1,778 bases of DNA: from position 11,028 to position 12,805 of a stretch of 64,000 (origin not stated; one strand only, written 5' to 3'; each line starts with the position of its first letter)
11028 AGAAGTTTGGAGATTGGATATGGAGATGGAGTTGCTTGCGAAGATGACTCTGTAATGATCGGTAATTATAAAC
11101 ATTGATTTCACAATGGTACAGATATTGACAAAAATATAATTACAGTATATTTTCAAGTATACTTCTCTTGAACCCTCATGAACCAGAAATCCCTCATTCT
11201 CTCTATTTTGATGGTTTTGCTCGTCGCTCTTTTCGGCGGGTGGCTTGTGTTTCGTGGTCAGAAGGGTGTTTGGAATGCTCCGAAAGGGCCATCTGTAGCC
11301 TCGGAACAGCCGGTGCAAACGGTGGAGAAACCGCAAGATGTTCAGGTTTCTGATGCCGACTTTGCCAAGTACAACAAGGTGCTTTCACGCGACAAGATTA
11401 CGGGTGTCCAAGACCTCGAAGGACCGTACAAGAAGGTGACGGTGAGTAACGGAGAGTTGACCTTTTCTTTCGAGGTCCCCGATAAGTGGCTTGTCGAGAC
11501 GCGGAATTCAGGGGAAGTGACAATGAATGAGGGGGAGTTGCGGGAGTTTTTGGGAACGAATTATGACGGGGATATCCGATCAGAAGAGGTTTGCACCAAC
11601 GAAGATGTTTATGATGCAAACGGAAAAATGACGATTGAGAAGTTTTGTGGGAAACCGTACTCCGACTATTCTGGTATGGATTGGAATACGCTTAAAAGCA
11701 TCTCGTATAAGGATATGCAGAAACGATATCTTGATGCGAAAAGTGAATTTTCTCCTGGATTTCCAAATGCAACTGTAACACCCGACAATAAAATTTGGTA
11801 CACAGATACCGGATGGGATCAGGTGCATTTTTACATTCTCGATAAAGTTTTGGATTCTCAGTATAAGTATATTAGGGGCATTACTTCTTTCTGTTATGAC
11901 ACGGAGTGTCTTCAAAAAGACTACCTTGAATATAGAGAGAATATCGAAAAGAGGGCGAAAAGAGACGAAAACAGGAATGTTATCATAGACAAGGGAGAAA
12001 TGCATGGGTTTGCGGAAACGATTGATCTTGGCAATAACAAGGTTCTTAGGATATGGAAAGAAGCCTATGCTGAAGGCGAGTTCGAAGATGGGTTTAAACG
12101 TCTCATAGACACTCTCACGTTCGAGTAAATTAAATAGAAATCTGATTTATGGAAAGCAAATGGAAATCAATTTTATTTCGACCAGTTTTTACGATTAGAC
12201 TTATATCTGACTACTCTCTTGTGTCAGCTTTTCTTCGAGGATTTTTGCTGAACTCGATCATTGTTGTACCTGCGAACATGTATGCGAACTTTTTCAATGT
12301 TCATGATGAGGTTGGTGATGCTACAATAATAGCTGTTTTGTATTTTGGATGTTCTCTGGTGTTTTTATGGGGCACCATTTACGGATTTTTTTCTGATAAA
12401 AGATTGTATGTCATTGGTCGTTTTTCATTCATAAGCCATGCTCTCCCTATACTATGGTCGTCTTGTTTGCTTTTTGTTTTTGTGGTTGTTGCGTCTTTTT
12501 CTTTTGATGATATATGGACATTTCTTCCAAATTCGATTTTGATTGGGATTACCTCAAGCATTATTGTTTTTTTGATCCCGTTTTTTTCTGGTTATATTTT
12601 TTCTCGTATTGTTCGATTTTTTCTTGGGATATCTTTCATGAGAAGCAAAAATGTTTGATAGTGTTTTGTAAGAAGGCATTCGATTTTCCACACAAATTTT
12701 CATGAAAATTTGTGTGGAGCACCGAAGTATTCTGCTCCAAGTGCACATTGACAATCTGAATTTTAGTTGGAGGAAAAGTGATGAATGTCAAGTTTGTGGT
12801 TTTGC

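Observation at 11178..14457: Two diverged paralogs sharing a ~200-bp near-identical tract (gene conversion or recent recombination)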

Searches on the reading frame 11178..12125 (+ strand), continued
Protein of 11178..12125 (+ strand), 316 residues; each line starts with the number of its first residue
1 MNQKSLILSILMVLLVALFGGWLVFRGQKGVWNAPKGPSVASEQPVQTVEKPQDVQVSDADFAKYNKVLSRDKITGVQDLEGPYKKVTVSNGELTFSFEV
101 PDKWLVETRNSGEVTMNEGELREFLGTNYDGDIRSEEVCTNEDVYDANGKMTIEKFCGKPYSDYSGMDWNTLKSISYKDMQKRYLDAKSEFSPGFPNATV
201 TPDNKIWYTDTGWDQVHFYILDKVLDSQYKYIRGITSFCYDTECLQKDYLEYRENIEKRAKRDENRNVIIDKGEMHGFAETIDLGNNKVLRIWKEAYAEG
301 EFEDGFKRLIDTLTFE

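Call 36: search_protein_families(library=pfam, proteins=[P0034, P0036, P0112, P0119, P0131, P0139, P0145, P0154, P0047, P0051], max_evalue=0.01)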
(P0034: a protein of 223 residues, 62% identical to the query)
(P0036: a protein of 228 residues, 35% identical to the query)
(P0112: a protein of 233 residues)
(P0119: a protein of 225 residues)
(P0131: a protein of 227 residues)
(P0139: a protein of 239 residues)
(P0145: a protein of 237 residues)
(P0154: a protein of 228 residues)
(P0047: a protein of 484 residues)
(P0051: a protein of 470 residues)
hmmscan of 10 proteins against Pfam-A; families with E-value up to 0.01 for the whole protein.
P0034 (223 aa): 1 family
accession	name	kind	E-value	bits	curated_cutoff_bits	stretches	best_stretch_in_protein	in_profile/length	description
PF18933.6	PsbP_2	-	3.3e-07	30.9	27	1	46-217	24-177/184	PsbP-like protein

P0036 (228 aa): 1 family
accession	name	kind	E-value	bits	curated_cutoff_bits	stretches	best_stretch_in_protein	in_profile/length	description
PF18933.6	PsbP_2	-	2.7e-06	28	27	1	59-195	40-165/184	PsbP-like protein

P0112 (233 aa): 0 families

P0119 (225 aa): 1 family
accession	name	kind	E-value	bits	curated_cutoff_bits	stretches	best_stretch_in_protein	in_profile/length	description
PF13349.12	DUF4097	-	0.0093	15.8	22.9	0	90-139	126-175/247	Toastrack DUF4097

P0131 (227 aa): 0 families

P0139 (239 aa): 0 families

P0145 (237 aa): 0 families

P0154 (228 aa): 0 families

P0047 (484 aa): 1 family
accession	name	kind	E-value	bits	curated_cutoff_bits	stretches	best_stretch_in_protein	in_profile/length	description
PF18933.6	PsbP_2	-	0.00033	21.1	27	1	285-391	30-118/184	PsbP-like protein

P0051 (470 aa): 0 families
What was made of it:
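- On PsbP_2 (PF18933): P0034 and P0036, which share the leader, do match (call 36).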

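Call 37: find_encoding_contigs(protein=P0004, flank=10000, max_places=3)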
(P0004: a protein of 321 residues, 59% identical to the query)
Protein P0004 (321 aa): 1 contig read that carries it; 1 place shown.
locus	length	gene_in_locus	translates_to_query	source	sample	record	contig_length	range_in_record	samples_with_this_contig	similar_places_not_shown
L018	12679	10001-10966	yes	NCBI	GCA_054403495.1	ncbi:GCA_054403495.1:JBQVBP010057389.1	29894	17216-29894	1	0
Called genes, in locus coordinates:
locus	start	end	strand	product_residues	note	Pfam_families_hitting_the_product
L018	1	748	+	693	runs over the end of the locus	-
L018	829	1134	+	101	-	-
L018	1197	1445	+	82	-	-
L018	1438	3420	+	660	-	PF01411:tRNA-synt_2c, PF07973:tRNA_SAD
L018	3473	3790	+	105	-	PF00829:Ribosomal_L21p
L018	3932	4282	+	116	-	PF04020:Phage_holin_4_2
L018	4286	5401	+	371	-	PF13439:Glyco_transf_4, PF00534:Glycos_transf_1, PF13692:Glyco_trans_1_4, PF13524:Glyco_trans_1_2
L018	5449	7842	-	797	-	-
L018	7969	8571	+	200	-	-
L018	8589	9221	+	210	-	-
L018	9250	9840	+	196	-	-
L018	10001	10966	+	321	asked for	-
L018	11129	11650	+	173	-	-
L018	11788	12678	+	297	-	?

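Call 38: find_encoding_contigs(protein=P0005, flank=10000, max_places=3)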
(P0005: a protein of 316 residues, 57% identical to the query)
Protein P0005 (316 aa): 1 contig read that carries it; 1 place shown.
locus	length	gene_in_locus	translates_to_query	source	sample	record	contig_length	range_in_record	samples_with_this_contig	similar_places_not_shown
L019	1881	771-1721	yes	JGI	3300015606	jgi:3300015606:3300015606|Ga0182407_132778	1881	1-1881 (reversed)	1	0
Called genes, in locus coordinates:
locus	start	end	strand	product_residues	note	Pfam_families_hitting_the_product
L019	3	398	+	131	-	?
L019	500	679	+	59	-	-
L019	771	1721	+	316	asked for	-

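Call 39: find_encoding_contigs(protein=P0003, flank=10000, max_places=3)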
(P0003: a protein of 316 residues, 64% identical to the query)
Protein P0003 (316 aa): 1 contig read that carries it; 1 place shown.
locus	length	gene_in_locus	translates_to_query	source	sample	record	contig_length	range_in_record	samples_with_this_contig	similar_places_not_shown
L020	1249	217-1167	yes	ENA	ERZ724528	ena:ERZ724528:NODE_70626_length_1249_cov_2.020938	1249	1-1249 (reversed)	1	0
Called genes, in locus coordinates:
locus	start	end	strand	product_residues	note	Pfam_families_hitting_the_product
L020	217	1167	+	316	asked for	-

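Call 41: find_related_loci(query=A2, collection=metagenome_contigs, flank=5000)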
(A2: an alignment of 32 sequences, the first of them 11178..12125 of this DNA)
Query A2 (316 aa) in metagenome_contigs; peptide patterns used: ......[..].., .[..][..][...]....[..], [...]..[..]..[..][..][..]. (x = any residue, [..] = any of these).
287 stretches matched a pattern; 11 encode a relative of the query (tblastn E <= 1e-3); 11 distinct loci.
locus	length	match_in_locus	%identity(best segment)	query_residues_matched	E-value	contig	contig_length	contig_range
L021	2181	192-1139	63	1-316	2e-139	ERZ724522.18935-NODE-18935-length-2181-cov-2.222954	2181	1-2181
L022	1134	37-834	71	57-316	5e-137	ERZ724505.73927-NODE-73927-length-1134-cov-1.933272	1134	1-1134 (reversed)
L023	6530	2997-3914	42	1-316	1e-60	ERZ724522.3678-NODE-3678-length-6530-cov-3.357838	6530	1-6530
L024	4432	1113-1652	41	36-246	6e-36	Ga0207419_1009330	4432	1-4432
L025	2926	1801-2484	39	62-316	4e-35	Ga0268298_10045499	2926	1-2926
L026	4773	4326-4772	42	4-192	2e-34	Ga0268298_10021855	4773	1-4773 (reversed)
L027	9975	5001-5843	30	1-314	7e-33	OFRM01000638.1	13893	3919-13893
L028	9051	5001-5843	30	1-314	7e-33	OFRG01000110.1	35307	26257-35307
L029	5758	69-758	32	66-314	9e-31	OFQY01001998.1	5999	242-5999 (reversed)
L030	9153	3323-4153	29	7-316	6e-27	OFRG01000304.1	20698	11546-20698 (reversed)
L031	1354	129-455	47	66-200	1e-27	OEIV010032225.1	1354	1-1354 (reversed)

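Call 44: find_encoding_contigs(protein=P0036, flank=6000, max_places=3)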
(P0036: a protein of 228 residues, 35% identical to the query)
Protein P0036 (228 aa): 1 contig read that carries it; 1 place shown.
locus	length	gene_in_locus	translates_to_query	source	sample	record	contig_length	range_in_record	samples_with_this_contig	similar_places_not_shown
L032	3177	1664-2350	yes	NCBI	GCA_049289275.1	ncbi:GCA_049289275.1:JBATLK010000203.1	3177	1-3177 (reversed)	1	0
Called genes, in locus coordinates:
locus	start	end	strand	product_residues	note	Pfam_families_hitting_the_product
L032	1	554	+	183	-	PF00406:ADK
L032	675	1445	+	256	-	PF00557:Peptidase_M24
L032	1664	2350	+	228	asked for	-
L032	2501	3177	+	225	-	PF01551:Peptidase_M23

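Call 45: find_encoding_contigs(protein=P0035, flank=8000, max_places=4)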
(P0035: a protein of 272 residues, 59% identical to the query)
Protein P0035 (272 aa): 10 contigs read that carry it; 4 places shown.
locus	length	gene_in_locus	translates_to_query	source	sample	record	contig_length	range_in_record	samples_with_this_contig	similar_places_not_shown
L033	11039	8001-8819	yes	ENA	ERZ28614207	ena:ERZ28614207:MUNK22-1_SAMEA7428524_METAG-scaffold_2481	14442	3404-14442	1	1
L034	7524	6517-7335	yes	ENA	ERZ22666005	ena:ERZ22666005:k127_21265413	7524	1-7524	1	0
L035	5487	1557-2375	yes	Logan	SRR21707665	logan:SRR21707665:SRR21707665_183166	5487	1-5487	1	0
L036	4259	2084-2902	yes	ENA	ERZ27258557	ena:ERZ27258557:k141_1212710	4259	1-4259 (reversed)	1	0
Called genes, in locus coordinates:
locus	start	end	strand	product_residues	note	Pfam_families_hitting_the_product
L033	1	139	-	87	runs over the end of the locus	-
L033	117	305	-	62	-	-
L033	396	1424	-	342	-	-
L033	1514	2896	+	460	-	PF04851:ResIII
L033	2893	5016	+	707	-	PF01555:N6_N4_Mtase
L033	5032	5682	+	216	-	PF13482:RNase_H_2, PF10108:DNA_pol_B_exo2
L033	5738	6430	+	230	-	-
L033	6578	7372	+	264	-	PF01551:Peptidase_M23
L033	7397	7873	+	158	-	-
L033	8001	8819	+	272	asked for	-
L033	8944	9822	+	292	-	PF01551:Peptidase_M23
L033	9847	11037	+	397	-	?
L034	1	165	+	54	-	?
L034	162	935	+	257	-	PF06044:DpnI, PF17726:DpnI_C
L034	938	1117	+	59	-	-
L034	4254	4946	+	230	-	PF18933:PsbP_2 (weak)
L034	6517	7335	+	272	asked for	-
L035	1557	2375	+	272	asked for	-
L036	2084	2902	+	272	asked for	-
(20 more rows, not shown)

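Call 48: list_cluster_members(proteins=[window:11178-12125:+, P0021, window:12149-12655:+, window:12778-13452:+])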
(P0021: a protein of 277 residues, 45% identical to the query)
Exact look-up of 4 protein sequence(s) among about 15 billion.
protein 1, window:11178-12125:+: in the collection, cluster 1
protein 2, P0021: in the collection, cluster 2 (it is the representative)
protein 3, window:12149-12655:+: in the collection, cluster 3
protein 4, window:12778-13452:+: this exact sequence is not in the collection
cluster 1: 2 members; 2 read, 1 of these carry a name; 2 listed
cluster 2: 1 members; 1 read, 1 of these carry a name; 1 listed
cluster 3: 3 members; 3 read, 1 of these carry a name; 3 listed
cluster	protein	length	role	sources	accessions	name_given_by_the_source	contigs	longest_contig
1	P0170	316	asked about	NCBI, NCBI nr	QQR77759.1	MAG: hypothetical protein IPJ67_01255 [Candidatus Moraniibacteriota bacterium] | MAG: hypothetical protein IPJ67_01255 [Candidatus Moranbacteria bacterium]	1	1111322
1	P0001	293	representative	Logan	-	-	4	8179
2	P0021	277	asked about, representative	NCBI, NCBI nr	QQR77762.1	MAG: hypothetical protein IPJ67_01270 [Candidatus Moraniibacteriota bacterium] | MAG: hypothetical protein IPJ67_01270 [Candidatus Moranbacteria bacterium]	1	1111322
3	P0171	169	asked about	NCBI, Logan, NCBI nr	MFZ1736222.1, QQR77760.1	MAG: hypothetical protein IPJ67_01260 [Candidatus Moraniibacteriota bacterium] | MAG: hypothetical protein IPJ67_01260 [Candidatus Moranbacteria bacterium]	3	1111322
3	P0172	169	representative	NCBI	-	-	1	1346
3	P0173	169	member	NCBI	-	-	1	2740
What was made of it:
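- (7) The window is part of a closed 1.11-Mb chromosome (call 48). The contig is a closed 1.11-Mb chromosome (call 48).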

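Call 64: search_solved_structures(query=A2, max_evalue=10)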
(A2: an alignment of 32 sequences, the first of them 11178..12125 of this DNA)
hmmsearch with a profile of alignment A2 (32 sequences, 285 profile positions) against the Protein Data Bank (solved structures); distinct sequences matched with E-value up to 10: 1.
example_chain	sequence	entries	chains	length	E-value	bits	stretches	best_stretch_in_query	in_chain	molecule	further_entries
5ngk_A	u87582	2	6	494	1.2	12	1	63-89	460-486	Glucosylceramidase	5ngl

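Call 66: fold_search(model_id=the predicted structure, library=viral)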
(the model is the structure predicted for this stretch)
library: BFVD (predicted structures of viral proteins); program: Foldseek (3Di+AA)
matches with E <= 10: 592; with E <= 0.001: 0
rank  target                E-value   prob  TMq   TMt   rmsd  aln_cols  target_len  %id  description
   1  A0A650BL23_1          4.1e-02  0.13  0.10  0.04  22.5       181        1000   11  Structural polyprotein [Botrylloides leachii nidovirus]
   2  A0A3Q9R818            5.2e-02  0.16  0.12  0.16  21.1       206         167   11  Uncharacterized protein [Bacillus phage pW4]
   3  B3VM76                1.1e-01  0.09  0.08  0.14  23.4       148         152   15  Uncharacterized protein [Mycobacterium phage Predator]
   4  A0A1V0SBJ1            1.6e-01  0.06  0.11  0.06  27.1       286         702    8  Uncharacterized protein [Catovirus CTV1]
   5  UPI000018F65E         2.5e-01  0.06  0.08  0.14  26.6       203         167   13  (no name look-up for this kind of identifier)
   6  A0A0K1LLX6            2.8e-01  0.03  0.11  0.09  28.4       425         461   12  DNA polymerase III beta clamp [Caulobacter phage Sansa]
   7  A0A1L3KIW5            3.5e-01  0.08  0.09  0.20  17.3       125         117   11  Uncharacterized protein [Wenling levi-like virus 1]
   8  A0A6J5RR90            4.2e-01  0.13  0.20  0.31  15.0       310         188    9  Lipoprotein [uncultured Caudovirales phage]
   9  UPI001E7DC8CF         4.2e-01  0.11  0.11  0.17  16.9       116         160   12  (no name look-up for this kind of identifier)
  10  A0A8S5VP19            4.2e-01  0.08  0.10  0.03  15.4       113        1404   15  (no name in the UniProt tables at hand)
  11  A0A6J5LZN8            4.7e-01  0.05  0.06  0.04  23.0       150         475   11  Uncharacterized protein [uncultured Caudovirales phage]
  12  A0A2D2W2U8            5.7e-01  0.06  0.11  0.11  17.7       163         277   10  Uncharacterized protein [Stenotrophomonas phage vB_SmaS_DLP_5]
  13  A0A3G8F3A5            6.0e-01  0.15  0.11  0.26  10.6        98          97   15  (no name in the UniProt tables at hand)
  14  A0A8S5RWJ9            6.0e-01  0.14  0.09  0.29  16.3        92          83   14  Uncharacterized protein [Siphoviridae sp. ctHip2]
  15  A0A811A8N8            6.0e-01  0.04  0.10  0.10  21.0       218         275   11  (no name in the UniProt tables at hand)
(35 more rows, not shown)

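Call 69: find_encoding_contigs(protein=P0173, flank=5000, max_places=4)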
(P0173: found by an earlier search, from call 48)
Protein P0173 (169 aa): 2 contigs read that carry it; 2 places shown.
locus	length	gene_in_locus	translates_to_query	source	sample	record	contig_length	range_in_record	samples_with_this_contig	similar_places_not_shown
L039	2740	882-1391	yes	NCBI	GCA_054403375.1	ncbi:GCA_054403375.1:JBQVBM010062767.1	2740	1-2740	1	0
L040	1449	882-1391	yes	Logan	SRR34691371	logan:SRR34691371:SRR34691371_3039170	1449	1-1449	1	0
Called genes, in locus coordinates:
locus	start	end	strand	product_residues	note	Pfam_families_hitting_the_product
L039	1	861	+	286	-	?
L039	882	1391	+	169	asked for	-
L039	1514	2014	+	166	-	-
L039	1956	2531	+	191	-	PF01420:Methylase_S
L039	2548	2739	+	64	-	?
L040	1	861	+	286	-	?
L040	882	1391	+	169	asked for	-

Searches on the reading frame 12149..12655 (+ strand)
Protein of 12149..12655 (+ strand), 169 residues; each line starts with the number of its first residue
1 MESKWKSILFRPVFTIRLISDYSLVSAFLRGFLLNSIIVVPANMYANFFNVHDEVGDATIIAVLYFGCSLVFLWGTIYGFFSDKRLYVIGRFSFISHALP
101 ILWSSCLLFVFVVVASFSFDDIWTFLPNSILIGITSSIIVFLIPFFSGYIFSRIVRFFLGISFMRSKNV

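Call 6: search_protein_families(library=pfam, proteins=[window:12149-12655:+], max_evalue=1)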
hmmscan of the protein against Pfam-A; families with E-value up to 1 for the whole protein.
window:12149-12655:+ (169 aa): 0 families

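Call 7: search_protein_families(library=ncbifam, proteins=[window:12149-12655:+], max_evalue=1)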
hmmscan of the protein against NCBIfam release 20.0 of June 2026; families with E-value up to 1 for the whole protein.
window:12149-12655:+ (169 aa): 1 family
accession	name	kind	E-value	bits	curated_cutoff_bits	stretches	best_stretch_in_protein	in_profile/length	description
NF047899.1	DACBindInsig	equivalog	0.018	14.9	280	1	69-126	9-67/185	diacylglycerol-binding protein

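Call 49: find_encoding_contigs(protein=window:12149-12655:+, flank=10000, max_places=8)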
Protein window:12149-12655:+ (169 aa): 3 contigs read that carry it; 3 places shown.
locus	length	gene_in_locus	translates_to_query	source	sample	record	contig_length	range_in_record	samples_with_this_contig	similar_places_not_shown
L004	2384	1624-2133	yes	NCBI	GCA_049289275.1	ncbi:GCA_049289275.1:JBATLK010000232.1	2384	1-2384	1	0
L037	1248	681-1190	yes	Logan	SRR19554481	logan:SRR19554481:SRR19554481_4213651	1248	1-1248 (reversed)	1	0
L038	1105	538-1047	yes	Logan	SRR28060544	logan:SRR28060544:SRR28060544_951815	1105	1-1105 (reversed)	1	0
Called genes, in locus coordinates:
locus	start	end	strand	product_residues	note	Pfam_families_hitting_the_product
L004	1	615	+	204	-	?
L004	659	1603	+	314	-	-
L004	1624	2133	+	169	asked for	-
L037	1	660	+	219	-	?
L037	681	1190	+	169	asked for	-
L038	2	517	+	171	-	?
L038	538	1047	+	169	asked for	-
